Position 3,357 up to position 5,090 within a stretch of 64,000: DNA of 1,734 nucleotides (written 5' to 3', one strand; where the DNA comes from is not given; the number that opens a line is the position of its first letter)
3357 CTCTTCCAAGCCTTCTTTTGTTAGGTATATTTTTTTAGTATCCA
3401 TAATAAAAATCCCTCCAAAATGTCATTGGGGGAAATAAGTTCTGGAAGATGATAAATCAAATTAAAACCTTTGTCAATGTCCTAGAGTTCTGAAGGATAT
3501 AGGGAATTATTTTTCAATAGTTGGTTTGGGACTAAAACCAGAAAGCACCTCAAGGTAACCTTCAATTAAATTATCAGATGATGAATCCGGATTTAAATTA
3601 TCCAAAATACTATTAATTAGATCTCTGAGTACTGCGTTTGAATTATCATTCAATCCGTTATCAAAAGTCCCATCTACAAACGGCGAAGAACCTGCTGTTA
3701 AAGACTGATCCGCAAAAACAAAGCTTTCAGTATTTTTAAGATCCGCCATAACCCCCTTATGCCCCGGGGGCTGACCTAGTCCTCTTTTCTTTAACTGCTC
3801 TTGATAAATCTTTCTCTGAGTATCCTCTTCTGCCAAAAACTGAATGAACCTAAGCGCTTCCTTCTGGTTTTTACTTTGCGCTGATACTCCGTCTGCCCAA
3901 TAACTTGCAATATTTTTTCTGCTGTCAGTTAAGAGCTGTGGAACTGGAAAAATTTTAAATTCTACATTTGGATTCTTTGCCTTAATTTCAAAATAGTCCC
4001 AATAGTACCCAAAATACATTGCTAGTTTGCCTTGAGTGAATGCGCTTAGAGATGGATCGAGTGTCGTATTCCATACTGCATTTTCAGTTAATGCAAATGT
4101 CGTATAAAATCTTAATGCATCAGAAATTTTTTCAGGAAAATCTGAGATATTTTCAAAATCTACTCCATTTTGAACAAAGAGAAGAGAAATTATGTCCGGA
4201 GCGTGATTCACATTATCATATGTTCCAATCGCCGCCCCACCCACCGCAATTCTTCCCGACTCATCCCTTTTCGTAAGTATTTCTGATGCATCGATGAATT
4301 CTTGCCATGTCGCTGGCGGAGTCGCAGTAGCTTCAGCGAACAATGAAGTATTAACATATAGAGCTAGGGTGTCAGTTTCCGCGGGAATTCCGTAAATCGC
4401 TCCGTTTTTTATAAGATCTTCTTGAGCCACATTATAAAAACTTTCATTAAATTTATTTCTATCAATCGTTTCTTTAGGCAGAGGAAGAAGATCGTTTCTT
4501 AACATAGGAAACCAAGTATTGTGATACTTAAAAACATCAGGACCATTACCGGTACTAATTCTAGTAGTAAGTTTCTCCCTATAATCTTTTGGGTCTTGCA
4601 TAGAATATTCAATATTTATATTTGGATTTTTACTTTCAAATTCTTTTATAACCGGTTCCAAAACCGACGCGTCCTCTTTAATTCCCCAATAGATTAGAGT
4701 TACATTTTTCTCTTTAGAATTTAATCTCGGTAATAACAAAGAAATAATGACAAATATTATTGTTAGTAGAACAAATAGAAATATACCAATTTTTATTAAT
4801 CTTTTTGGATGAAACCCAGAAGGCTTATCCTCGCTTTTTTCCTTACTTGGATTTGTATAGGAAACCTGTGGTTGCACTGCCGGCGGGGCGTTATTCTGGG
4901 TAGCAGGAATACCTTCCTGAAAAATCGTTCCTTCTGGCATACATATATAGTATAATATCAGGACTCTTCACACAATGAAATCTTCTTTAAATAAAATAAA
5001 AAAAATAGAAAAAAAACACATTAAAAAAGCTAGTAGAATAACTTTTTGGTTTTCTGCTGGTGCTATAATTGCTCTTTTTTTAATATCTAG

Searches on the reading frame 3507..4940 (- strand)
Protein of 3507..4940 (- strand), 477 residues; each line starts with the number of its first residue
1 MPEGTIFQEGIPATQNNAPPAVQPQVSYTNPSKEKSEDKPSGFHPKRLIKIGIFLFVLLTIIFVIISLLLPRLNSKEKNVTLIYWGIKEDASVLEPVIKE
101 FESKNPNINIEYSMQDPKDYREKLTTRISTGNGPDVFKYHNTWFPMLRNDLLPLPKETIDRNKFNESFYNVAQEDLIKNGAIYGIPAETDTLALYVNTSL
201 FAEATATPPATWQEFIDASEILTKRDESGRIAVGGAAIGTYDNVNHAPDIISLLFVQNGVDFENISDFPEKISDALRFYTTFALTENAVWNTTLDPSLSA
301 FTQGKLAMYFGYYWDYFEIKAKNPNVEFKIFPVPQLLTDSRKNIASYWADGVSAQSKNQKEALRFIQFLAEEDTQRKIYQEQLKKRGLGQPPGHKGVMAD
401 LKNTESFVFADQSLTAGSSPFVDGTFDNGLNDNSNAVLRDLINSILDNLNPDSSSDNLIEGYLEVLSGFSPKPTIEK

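Call 85: search_protein_families(library=pfam, proteins=[window:3507-4940:-], max_evalue=0.001)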
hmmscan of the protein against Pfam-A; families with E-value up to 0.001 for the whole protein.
window:3507-4940:- (477 aa): 2 families
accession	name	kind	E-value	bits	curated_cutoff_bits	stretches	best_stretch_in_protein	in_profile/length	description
PF01547.30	SBP_bac_1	-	1.2e-36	127.7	26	1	89-375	6-306/307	Bacterial extracellular solute-binding protein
PF13416.11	SBP_bac_8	-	3.7e-34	119.2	27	1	98-380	3-254/279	Bacterial extracellular solute-binding protein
